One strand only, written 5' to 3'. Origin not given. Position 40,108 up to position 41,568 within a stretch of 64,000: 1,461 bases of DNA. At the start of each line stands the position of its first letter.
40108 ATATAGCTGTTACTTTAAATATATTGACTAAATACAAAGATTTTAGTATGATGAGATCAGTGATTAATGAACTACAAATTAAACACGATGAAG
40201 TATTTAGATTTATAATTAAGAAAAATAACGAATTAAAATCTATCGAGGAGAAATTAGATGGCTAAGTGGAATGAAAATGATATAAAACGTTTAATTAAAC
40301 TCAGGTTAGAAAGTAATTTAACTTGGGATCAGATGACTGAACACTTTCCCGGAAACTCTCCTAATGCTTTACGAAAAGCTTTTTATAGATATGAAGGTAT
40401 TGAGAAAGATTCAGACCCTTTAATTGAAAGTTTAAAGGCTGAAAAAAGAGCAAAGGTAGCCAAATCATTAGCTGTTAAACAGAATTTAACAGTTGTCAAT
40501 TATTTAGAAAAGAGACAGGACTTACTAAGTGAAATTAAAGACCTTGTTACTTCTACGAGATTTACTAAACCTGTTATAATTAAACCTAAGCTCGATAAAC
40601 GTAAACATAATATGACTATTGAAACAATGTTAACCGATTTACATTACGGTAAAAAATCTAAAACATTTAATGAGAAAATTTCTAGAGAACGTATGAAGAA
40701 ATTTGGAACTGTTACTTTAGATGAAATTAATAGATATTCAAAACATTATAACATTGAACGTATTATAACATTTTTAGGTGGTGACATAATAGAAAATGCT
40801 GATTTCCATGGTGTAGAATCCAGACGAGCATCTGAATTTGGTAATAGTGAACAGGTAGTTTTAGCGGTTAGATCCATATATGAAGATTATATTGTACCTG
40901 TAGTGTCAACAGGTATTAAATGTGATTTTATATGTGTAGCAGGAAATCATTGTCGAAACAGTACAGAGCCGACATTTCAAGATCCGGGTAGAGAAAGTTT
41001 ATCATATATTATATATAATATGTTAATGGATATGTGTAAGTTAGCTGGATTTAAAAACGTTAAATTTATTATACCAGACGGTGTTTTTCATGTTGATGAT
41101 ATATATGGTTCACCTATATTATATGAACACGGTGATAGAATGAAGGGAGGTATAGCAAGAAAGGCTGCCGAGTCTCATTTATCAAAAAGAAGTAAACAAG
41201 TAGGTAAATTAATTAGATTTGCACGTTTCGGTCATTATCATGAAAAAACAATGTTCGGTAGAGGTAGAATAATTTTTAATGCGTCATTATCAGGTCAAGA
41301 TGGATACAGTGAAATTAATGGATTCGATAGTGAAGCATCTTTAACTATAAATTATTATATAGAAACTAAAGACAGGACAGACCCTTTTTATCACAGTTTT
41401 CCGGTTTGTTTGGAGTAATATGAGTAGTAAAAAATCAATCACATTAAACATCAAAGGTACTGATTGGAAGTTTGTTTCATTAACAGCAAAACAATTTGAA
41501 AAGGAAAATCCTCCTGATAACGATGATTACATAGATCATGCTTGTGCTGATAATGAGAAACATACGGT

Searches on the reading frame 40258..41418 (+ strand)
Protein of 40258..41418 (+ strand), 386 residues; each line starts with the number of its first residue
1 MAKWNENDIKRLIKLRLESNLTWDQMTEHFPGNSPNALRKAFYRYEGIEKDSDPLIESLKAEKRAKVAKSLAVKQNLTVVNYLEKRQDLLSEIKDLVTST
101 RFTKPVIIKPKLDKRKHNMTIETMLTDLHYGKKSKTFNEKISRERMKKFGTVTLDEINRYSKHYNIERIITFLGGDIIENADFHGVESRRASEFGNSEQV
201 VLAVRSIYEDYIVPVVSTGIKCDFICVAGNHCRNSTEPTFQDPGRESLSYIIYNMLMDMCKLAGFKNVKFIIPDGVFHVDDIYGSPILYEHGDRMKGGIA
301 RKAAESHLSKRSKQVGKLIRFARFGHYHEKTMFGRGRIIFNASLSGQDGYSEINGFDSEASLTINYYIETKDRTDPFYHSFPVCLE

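Call 25: search_protein_families(library=phrogs, proteins=[window:40258-41418:+], max_evalue=0.00001)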
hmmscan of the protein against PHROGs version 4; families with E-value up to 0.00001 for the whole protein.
window:40258-41418:+ (386 aa): 1 family
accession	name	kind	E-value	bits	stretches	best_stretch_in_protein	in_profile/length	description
phrog_284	-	DNA, RNA and nucleotide metabolism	1.5e-44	153.5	1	58-365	59-378/398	exonuclease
